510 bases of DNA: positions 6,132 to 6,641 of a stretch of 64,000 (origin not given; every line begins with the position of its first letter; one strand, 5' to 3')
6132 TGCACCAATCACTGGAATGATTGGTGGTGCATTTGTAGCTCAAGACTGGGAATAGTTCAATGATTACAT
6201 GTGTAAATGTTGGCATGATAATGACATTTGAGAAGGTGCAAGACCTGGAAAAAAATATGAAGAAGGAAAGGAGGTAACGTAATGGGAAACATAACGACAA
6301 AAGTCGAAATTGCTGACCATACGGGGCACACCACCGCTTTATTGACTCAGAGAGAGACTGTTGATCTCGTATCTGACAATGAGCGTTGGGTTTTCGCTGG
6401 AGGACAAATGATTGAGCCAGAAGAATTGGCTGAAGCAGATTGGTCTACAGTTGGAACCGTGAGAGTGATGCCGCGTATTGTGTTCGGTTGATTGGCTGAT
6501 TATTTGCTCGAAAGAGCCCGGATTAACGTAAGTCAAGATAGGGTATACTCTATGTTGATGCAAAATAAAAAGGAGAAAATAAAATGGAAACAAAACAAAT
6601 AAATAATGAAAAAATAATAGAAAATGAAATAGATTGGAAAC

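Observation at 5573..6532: Octamer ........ occurs four times within 1 kb of the island leader, each at a gene boundary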

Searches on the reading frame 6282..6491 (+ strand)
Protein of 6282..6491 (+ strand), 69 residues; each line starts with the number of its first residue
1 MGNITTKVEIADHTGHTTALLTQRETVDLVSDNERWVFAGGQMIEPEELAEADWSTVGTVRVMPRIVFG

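Call 8: search_protein_families(library=pfam, proteins=[window:6282-6491:+], max_evalue=0.1)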
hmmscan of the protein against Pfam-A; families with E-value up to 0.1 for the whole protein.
window:6282-6491:+ (69 aa): 0 families

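Call 9: search_protein_families(library=padloc, proteins=[window:6282-6491:+], max_evalue=0.1)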
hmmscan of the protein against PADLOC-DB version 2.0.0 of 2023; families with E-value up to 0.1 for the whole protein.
window:6282-6491:+ (69 aa): 0 families

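Call 10: find_encoding_contigs(protein=window:6282-6488:+, flank=10000, max_places=10)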
Protein window:6282-6488:+ (69 aa): 22 contigs read that carry it; 10 places shown.
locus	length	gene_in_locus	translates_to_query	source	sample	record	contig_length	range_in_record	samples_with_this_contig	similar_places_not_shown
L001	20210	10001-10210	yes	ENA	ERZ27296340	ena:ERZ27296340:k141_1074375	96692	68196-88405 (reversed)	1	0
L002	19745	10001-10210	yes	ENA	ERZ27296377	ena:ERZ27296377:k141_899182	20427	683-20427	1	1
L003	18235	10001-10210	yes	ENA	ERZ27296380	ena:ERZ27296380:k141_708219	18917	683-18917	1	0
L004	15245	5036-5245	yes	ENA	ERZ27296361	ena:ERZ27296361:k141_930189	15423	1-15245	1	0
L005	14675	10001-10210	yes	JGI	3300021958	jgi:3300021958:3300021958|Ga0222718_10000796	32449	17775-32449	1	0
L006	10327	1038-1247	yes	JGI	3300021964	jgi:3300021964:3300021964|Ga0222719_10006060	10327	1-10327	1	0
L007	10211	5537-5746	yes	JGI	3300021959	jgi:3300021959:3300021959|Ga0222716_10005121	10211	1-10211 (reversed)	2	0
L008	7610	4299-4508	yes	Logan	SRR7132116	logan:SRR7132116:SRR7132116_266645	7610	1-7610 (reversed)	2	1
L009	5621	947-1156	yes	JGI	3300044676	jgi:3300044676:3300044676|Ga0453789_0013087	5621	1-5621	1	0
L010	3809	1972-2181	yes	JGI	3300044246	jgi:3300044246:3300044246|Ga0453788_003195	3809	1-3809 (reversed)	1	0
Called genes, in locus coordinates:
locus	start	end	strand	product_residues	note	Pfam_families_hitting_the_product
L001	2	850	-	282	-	PF01149:Fapy_DNA_glyco, PF06831:H2TH, PF06827:zf-FPG_IleRS (faint)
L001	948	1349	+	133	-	-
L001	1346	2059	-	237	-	PF01269:Fibrillarin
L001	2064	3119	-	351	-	PF01798:Nop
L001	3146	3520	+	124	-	PF02537:CRCB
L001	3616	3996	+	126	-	PF01096:Zn_ribbon_TFIIS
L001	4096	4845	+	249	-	PF00705:PCNA_N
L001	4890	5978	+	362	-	PF00535:Glycos_transf_2, PF13641:Glyco_tranf_2_3, PF13506:Glyco_transf_21 (weak), PF13632:Glyco_trans_2_3 (weak)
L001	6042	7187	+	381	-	-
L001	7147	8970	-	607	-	-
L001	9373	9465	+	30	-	-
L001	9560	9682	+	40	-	-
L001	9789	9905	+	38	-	-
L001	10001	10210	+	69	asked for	-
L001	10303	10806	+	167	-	PF14464:Prok-JAB (faint)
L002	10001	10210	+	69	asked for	-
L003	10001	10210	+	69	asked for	-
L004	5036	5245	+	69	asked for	-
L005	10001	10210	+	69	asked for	-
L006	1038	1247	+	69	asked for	-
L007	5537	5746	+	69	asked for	-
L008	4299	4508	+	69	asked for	-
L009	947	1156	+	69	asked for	-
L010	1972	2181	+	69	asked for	-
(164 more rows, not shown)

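Call 41: find_homologous_proteins(query=window:6282-6488:+, max_evalue=0.01)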
Query window:6282-6488:+ (69 aa): 19 proteins with E <= 0.01 among 19 candidates.
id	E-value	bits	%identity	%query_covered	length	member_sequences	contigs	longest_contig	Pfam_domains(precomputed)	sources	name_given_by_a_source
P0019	2.1e-36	140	96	100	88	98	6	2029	-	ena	-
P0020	4.3e-35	136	93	99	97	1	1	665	-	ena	-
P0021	9.9e-33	128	88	97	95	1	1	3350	-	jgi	-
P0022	2.2e-32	127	84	100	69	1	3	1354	-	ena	-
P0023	8.1e-32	125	83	100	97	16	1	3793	-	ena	-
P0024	6.5e-31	123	98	87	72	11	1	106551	-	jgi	jgi:hypothetical protein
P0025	4.2e-24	101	68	100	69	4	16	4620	-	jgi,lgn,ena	-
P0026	3.8e-23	98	96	72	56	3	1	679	-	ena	-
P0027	2.5e-18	83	67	96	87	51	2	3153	-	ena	-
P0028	4.4e-18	82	64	96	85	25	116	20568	-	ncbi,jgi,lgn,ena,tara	jgi:hypothetical protein|tara:strand:- start:109 stop:366 length:258 start_codon:yes stop_codon:yes 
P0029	4.4e-18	82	64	96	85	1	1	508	-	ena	-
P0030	4.4e-18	82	64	96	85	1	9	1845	-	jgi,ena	jgi:hypothetical protein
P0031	4.5e-18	82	64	96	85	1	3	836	-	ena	-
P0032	4.8e-18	82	64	96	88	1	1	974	-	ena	-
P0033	1.1e-17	81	64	96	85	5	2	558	-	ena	-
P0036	3.5e-17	79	58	94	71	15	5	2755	-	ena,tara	tara:strand:+ start:129 stop:344 length:216 start_codon:yes stop_codon:yes gene_type:complete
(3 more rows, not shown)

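Call 42: find_encoding_contigs(protein=P0028, flank=5000, max_places=4)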
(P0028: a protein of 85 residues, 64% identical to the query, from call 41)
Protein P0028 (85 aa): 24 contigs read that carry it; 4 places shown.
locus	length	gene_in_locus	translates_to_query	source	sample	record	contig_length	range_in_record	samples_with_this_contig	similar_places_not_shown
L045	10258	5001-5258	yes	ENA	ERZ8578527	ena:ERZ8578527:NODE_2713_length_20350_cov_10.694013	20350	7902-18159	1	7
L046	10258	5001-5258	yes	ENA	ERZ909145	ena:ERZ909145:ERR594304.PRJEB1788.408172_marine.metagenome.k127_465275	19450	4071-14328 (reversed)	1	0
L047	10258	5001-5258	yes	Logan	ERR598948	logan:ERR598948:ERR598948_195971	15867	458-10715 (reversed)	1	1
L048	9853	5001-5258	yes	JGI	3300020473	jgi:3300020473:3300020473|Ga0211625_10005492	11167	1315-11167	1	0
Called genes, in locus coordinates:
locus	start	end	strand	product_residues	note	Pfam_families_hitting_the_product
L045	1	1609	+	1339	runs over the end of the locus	PF00940:RNA_pol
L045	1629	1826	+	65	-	-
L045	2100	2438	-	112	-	-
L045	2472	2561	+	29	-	-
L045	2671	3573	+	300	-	-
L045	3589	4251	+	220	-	-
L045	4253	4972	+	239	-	-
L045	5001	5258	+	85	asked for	-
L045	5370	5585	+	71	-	-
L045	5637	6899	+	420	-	PF00899:ThiF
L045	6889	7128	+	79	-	-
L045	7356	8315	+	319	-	PF08271:Zn_Ribbon_TF (weak)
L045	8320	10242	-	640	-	-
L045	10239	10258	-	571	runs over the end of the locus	-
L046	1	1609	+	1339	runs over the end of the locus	PF00940:RNA_pol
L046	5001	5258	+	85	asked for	-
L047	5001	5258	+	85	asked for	-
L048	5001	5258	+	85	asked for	-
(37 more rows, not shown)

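Call 43: find_encoding_contigs(protein=P0025, flank=5000, max_places=3)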
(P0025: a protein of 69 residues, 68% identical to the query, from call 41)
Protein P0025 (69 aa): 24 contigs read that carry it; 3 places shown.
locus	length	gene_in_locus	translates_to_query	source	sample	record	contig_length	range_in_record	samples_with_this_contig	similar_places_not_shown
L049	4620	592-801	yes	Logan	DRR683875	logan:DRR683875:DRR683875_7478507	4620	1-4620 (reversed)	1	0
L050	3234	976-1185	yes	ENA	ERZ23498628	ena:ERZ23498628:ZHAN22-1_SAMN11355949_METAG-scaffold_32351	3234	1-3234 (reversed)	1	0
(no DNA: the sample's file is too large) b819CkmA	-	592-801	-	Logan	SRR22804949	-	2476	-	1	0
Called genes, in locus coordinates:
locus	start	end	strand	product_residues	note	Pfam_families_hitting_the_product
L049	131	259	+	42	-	-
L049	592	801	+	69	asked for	-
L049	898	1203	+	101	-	-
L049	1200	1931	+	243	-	-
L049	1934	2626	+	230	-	PF00899:ThiF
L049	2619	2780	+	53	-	-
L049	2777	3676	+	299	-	PF04997:RNA_pol_Rpb1_1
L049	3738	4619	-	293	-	?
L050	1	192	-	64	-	?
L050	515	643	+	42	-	-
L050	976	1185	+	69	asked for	-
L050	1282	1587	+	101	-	-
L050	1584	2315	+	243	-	-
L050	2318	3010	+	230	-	PF00899:ThiF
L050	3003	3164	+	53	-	-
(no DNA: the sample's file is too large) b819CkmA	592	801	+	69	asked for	-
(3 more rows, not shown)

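Call 44: find_encoding_contigs(protein=P0036, flank=5000, max_places=3)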
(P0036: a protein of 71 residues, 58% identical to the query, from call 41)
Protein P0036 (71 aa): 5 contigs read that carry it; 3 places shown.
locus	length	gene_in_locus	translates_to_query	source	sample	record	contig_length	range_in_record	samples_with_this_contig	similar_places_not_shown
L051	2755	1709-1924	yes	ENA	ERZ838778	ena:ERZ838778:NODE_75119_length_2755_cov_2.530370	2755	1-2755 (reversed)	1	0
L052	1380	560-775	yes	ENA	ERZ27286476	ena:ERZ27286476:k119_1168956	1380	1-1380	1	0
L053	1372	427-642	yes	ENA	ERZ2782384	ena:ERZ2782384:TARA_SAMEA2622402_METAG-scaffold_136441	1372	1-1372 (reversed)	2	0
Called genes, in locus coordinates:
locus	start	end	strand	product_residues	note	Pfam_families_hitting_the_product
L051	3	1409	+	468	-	?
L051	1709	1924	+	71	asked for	-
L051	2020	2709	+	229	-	PF00899:ThiF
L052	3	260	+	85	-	?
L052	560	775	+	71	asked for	-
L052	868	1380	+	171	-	?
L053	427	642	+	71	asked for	-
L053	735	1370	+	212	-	?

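Call 53: find_encoding_contigs(protein=P0027, flank=4000, max_places=2)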
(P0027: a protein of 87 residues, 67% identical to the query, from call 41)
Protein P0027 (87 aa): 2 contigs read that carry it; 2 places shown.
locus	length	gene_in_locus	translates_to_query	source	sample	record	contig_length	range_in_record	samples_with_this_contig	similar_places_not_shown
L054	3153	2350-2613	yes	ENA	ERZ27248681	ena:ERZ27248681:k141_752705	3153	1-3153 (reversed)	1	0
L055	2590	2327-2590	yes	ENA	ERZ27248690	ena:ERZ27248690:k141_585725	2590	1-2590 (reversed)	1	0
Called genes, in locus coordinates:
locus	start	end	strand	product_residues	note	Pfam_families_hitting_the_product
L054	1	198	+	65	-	?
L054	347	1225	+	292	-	-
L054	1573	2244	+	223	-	-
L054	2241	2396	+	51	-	-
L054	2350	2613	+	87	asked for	-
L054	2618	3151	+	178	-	?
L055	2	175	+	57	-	?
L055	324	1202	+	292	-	-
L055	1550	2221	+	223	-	-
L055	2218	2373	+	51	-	-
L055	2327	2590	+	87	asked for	?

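Call 78: predict_structure(alignment_id=A9)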
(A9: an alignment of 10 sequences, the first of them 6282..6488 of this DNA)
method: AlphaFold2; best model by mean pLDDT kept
length: 69 residues; sequences in the alignment: 10
mean_pLDDT: 81.7   pTM: 0.62
mean pLDDT of the five models: 81.7, 81.5, 80.9, 79.7, 78.0
residues with pLDDT >= 90: 1; 70-90: 60; 50-70: 7; < 50: 1
segments of 3 or more residues with pLDDT < 50: none
pLDDT, mean of each block of 10 residues (from residue 1): 78 83 87 80 87 85 70
secondary structure, 60 per line:
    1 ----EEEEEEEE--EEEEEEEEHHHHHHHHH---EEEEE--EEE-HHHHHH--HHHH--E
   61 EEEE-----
elements in order: E5-12 E15-22 H23-31 E35-39 E42-44 H46-51 H54-57 E60-64
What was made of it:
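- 6282..6491 (+): 69-aa ubiquitin-like protein gene (ends ...RIVFG). AlphaFold model with pLDDT 81.7 and beta-grasp order of elements (call 78).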

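Call 81: fold_search(model_id=the predicted structure, library=pdb)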
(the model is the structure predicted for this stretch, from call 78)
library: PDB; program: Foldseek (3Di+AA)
matches with E <= 10: 716; with E <= 0.001: 0
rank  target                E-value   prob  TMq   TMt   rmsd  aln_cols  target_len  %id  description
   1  1wx8_MODEL_1_A        7.0e-03  0.99  0.50  0.40   4.9        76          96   13  Solution Structure of the N-terminal Ubiquitin-like Domain in the 4931431F19Rik Protein (released 2005-07-20)
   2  2nbv_MODEL_1_B        9.7e-03  0.99  0.49  0.45   4.1        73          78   10  Solution structure of the Rpn13 Pru domain engaging the hPLIC2 UBL domain (released 2016-07-20)
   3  3tix_C                1.6e-02  0.96  0.44  0.26   5.3        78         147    8  Crystal structure of the Chp1-Tas3 complex core (released 2011-11-16)
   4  3v61_A                1.7e-02  0.94  0.41  0.38   5.4        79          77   10  Structure of S. cerevisiae PCNA conjugated to SUMO on lysine 164 (released 2012-02-29)
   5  3tix_A                1.7e-02  0.94  0.43  0.25   5.6        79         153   11  Crystal structure of the Chp1-Tas3 complex core (released 2011-11-16)
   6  3qht_A                1.7e-02  0.92  0.41  0.38   5.2        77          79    6  Crystal Structure of the Monobody ySMB-1 bound to yeast SUMO (released 2011-05-11)
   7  1yqb                  1.9e-02  0.90  0.45  0.39   5.3        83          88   13  Human Ubiquilin 3 (released 2005-02-08)
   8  3uqa                  2.7e-02  0.92  0.44  0.22   5.2        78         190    8  Crystal structure of a SMT fusion Peptidyl-prolyl cis-trans isomerase with surface mutation A54E from Burkholderia pseud (released 2011-12-07)
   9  5jne_A                2.7e-02  0.90  0.43  0.13   5.1        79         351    9  E2-SUMO-Siz1 E3-SUMO-PCNA complex (released 2016-08-10)
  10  1ttn_MODEL_1_A        2.9e-02  0.90  0.43  0.40   5.2        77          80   13  Solution structure of the ubiquitin-like domain of human DC-UBP from dendritic cells (released 2005-07-05)
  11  3v7o_B                3.1e-02  0.90  0.43  0.20   5.3        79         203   11  Crystal structure of the C-terminal domain of Ebola virus VP30 (strain Reston-89) (released 2012-02-08)
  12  4dwf_A                3.3e-02  0.91  0.45  0.41   4.7        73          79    8  Crystal structure of a HLA-B associated transcript 3 (BAT3) from Homo sapiens at 1.80 A resolution (released 2012-03-28)
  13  9g8i_C                3.3e-02  0.87  0.41  0.39   5.6        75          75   11  Sumo-Darpin-A10-complex (released 2025-03-05)
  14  3uqb                  3.5e-02  0.96  0.50  0.24   4.1        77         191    9  Crystal structure of a SMT Fusion PEPTIDYL-PROLYL CIS-TRANS ISOMERASE with surface mutation D44G from Burkholderia pseud (released 2011-11-30)
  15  2eke_D                3.5e-02  0.87  0.42  0.36   5.1        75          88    7  Structure of a SUMO-binding-motif mimic bound to Smt3p-Ubc9p: conservation of a noncovalent Ubiquitin-like protein-E2  (released 2007-05-29)
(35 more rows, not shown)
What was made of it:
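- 6282..6491 (+): Best PDB fold matches are ubiquitin-like domains at weak E-values (7e-3, call 81).
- On Prokaryotic ubiquitin-like conjugation operon (context): The Ubl model has pLDDT 81.7 and its fold matches are ubiquitin-like domains at weak E-values (calls 78, 81).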
